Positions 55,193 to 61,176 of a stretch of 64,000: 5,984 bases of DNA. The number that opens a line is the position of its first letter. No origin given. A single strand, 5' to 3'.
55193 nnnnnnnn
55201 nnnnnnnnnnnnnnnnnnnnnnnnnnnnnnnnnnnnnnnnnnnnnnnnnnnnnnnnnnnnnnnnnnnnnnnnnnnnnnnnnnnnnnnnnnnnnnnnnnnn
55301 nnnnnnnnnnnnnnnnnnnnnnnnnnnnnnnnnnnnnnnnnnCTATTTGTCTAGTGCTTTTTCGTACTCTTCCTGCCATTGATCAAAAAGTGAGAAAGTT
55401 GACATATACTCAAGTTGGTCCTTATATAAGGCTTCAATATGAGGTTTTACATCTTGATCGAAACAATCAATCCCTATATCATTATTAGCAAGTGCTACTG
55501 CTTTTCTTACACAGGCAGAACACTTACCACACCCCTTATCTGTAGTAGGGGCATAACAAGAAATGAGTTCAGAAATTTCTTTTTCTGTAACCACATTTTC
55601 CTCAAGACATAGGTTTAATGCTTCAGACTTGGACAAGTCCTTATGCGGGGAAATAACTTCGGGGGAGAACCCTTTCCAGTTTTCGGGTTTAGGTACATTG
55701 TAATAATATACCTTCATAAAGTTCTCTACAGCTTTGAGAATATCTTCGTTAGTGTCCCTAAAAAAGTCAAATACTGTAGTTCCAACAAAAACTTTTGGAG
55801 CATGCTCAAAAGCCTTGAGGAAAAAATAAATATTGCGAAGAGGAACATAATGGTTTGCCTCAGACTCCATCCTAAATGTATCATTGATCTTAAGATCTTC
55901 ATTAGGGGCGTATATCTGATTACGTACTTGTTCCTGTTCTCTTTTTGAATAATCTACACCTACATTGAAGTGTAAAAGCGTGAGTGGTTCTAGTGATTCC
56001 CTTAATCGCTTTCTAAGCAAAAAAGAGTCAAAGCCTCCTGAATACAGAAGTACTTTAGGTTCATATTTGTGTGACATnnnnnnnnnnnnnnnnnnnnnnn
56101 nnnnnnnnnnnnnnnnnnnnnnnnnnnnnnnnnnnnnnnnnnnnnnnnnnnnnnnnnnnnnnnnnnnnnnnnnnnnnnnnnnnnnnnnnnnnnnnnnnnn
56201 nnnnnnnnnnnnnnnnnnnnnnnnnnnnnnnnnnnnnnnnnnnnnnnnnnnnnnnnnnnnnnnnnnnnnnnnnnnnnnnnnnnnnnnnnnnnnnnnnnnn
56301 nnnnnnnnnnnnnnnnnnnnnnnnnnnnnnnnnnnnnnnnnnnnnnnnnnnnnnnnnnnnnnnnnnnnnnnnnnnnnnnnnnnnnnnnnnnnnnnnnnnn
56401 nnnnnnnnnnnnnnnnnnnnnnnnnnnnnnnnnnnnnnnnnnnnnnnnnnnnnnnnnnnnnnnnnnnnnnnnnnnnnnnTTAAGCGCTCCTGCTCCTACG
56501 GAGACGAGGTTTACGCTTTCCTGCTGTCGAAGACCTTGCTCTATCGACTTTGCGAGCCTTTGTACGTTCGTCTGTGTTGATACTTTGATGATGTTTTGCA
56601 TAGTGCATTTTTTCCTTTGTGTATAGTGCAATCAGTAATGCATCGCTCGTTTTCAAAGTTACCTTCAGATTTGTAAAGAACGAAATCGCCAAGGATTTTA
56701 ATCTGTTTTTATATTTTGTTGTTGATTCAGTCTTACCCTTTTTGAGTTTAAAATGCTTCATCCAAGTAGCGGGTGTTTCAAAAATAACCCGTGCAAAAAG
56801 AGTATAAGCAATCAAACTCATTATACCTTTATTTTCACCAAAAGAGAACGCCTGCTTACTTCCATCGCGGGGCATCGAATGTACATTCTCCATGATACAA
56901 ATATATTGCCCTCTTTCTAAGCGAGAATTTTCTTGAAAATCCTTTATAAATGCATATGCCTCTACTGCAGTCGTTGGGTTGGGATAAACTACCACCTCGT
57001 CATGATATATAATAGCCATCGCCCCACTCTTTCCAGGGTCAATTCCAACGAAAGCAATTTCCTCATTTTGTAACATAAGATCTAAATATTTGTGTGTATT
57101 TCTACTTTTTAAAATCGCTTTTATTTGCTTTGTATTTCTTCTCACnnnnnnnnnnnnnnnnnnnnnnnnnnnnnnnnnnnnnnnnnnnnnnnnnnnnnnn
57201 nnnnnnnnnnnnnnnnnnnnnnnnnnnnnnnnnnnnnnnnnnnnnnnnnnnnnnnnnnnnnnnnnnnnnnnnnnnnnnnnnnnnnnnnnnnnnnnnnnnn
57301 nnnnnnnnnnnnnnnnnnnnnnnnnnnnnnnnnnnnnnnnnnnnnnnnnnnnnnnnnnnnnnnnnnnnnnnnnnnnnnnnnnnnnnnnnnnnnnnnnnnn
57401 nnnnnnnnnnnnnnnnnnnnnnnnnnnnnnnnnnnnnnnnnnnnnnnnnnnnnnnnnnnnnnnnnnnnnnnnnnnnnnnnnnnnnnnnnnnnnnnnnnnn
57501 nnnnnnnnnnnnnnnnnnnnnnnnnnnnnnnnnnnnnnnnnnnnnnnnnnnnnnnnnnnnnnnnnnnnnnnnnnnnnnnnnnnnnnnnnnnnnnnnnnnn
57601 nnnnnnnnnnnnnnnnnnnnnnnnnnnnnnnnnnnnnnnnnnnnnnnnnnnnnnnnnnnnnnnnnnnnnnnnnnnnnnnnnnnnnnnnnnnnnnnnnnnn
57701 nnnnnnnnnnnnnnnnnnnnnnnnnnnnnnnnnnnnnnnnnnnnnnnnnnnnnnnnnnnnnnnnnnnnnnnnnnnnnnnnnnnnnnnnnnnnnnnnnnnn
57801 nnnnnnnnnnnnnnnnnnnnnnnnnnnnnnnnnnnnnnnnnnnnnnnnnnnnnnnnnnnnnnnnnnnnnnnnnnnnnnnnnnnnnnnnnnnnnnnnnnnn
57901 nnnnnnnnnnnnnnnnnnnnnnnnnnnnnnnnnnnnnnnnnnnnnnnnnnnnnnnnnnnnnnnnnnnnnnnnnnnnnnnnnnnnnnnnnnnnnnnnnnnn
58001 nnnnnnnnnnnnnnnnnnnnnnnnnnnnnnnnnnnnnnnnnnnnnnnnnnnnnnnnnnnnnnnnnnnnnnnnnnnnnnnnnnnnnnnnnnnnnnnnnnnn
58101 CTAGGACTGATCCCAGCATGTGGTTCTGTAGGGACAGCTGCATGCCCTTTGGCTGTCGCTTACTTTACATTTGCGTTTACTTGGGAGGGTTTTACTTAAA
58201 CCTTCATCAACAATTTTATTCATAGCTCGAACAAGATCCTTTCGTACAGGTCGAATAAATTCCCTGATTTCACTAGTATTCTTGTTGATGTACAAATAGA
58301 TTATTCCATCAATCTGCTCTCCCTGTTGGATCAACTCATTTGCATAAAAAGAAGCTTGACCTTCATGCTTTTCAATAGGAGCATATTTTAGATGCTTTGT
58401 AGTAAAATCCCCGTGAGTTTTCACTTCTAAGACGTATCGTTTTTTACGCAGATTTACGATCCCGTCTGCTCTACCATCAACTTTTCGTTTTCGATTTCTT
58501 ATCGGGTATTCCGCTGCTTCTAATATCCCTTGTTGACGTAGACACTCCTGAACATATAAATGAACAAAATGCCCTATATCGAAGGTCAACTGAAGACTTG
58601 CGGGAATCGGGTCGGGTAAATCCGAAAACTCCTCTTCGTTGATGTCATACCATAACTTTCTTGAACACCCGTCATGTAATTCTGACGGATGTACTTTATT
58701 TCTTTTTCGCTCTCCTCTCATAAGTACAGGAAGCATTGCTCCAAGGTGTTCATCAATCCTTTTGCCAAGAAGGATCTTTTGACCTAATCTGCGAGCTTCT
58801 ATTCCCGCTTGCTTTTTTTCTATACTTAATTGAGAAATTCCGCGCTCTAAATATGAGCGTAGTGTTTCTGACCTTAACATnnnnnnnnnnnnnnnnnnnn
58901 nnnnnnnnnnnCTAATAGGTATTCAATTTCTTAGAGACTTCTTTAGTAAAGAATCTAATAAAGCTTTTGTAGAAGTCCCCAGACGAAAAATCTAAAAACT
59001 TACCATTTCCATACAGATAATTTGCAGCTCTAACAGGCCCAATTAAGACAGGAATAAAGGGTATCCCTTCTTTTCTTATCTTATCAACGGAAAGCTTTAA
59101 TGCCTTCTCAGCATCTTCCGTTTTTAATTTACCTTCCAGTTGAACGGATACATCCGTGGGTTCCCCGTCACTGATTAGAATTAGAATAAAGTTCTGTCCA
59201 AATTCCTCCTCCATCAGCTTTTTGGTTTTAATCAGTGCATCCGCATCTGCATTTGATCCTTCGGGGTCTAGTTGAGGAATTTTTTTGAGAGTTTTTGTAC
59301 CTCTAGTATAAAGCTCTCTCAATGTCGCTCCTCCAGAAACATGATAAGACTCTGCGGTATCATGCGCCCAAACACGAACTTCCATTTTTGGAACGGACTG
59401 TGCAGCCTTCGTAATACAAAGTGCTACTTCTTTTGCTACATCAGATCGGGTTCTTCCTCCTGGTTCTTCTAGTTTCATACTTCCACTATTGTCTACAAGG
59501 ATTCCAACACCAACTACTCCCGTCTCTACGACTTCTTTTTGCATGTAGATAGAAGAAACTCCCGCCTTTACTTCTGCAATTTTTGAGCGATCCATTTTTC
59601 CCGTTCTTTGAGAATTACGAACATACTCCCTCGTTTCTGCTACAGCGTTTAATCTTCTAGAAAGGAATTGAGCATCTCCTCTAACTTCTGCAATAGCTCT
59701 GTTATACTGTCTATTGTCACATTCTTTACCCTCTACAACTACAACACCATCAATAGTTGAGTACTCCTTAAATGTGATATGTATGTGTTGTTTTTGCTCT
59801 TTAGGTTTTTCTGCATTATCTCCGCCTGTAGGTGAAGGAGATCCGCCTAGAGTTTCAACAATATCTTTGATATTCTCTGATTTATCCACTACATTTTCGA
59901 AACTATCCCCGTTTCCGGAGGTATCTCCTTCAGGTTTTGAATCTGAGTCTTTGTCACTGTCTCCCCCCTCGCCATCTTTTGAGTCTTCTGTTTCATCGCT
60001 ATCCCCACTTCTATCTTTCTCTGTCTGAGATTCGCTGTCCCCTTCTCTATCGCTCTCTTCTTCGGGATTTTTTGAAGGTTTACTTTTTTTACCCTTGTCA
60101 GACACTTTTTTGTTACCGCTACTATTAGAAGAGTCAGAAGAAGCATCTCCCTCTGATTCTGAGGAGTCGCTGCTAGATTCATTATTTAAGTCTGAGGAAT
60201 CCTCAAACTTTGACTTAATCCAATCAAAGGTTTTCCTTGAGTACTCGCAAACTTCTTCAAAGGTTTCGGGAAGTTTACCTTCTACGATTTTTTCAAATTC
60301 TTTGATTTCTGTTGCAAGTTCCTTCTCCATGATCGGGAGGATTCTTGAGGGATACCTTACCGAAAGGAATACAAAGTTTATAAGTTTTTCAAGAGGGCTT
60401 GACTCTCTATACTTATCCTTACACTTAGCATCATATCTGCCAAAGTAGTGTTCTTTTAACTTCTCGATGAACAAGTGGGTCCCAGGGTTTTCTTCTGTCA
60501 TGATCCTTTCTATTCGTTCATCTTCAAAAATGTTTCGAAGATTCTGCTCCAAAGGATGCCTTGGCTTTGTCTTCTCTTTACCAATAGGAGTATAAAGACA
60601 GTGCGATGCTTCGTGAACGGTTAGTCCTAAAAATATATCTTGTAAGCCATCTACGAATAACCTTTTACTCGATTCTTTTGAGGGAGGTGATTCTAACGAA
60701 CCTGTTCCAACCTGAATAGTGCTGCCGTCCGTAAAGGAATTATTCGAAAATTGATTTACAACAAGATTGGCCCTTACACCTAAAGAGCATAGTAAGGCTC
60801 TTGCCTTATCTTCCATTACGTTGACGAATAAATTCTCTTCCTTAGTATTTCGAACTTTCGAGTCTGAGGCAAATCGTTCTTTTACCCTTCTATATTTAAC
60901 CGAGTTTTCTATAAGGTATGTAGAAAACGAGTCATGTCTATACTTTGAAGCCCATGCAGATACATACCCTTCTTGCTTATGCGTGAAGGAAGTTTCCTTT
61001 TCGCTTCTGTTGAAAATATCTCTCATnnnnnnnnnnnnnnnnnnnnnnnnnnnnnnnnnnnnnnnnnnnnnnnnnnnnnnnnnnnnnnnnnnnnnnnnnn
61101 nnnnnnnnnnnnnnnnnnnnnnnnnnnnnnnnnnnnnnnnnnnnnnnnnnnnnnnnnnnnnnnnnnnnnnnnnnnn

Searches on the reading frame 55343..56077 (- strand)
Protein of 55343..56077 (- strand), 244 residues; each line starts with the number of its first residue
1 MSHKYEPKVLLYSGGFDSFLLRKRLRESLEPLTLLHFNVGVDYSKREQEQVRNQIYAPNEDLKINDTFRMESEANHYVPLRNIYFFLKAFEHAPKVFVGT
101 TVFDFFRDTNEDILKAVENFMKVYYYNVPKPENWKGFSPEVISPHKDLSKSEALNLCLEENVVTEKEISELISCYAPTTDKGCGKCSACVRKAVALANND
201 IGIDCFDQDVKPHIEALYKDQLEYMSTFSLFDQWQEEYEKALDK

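Call 51: search_protein_families(library=phrogs, proteins=[window:55343-56077:-], max_evalue=0.001)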
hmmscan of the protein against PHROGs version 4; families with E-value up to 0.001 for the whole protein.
window:55343-56077:- (244 aa): 1 family
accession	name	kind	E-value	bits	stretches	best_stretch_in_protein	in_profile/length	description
phrog_1550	-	moron, auxiliary metabolic gene and host takeover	3.9e-19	69.7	1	8-211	148-362/418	QueC-like queuosine biosynthesis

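Call 52: search_protein_families(library=pfam, proteins=[window:55343-56077:-], max_evalue=0.001)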
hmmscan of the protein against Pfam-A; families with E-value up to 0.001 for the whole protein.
window:55343-56077:- (244 aa): 1 family
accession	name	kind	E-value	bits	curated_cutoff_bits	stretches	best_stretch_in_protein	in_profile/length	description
PF06508.19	QueC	-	1.4e-14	54.5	22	1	68-198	83-208/210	Queuosine biosynthesis protein QueC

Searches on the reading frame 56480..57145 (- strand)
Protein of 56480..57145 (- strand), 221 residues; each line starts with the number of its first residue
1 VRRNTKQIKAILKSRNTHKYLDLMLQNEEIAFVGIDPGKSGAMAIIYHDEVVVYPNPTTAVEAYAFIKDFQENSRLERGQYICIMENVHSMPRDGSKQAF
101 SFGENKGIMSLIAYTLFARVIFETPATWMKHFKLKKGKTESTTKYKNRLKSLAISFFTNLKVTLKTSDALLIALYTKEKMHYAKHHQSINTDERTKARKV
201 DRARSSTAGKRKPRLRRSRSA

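Call 51: search_protein_families(library=phrogs, proteins=[window:56480-57145:-], max_evalue=0.001)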
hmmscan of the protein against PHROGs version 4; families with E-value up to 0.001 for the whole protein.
window:56480-57145:- (221 aa): 1 family
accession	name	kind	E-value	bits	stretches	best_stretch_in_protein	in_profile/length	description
phrog_1770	-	DNA, RNA and nucleotide metabolism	1.6e-19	71.4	1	30-183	4-154/158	Holliday junction resolvase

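Call 52: search_protein_families(library=pfam, proteins=[window:56480-57145:-], max_evalue=0.001)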
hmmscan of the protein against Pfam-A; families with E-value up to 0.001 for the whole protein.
window:56480-57145:- (221 aa): 0 families

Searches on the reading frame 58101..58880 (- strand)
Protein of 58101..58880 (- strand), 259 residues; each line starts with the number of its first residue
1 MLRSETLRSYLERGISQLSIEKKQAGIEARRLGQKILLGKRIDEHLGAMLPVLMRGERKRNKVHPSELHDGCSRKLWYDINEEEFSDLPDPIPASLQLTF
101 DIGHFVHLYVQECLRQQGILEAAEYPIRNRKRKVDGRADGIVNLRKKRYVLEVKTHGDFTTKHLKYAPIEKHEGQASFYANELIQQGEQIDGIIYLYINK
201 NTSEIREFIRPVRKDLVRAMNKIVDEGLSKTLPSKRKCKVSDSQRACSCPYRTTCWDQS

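Call 51: search_protein_families(library=phrogs, proteins=[window:58101-58880:-], max_evalue=0.001)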
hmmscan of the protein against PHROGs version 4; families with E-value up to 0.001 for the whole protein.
window:58101-58880:- (259 aa): 4 families
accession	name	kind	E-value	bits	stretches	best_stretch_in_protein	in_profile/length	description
phrog_1706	-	DNA, RNA and nucleotide metabolism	1.6e-26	94.5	1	56-258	43-245/293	CRISPR/Cas system associated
phrog_1990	-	DNA, RNA and nucleotide metabolism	5.8e-20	72.8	1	55-258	30-238/290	Cas4-domain exonuclease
phrog_2506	-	DNA, RNA and nucleotide metabolism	7.4e-19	69.1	1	56-258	87-336/342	exonuclease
phrog_1218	-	DNA, RNA and nucleotide metabolism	0.00074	19.8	0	113-225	116-241/364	exonuclease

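Call 52: search_protein_families(library=pfam, proteins=[window:58101-58880:-], max_evalue=0.001)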
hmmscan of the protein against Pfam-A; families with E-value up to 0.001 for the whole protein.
window:58101-58880:- (259 aa): 0 families

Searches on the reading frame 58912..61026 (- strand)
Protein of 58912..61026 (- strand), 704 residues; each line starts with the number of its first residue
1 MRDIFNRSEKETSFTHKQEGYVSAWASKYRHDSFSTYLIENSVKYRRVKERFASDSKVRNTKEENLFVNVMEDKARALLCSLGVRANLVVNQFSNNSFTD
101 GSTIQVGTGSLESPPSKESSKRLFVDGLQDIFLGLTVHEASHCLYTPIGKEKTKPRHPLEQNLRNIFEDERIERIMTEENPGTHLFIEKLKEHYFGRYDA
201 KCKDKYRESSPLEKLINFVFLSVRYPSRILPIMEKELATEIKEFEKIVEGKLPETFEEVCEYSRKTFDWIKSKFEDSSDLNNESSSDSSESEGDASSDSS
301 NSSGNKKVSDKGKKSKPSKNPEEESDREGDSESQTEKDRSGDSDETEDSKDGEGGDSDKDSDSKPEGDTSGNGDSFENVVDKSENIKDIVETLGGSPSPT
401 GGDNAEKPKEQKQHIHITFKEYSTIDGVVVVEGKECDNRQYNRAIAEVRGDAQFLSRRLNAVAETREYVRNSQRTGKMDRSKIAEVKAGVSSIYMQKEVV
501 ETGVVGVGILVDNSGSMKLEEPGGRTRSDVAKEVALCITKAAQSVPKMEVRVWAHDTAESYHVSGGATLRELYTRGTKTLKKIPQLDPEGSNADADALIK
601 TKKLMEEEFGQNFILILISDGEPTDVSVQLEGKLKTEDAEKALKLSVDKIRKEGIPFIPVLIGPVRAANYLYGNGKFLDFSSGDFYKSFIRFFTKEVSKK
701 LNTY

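Call 51: search_protein_families(library=phrogs, proteins=[window:58912-61026:-], max_evalue=0.001)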
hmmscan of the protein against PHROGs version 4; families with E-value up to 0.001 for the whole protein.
window:58912-61026:- (704 aa): 2 families
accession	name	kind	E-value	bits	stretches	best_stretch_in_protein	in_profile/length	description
phrog_459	-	other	3.2e-15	57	1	134-518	53-424/736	peptidase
phrog_1576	-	unknown function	1.2e-07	31.8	1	136-194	69-126/729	-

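Call 52: search_protein_families(library=pfam, proteins=[window:58912-61026:-], max_evalue=0.001)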
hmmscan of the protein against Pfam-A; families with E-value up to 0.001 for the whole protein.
window:58912-61026:- (704 aa): 1 family
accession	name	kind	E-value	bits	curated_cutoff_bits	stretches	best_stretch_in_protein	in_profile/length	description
PF13519.12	VWA_2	-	2.8e-05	25.1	27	1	509-622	3-107/107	von Willebrand factor type A domain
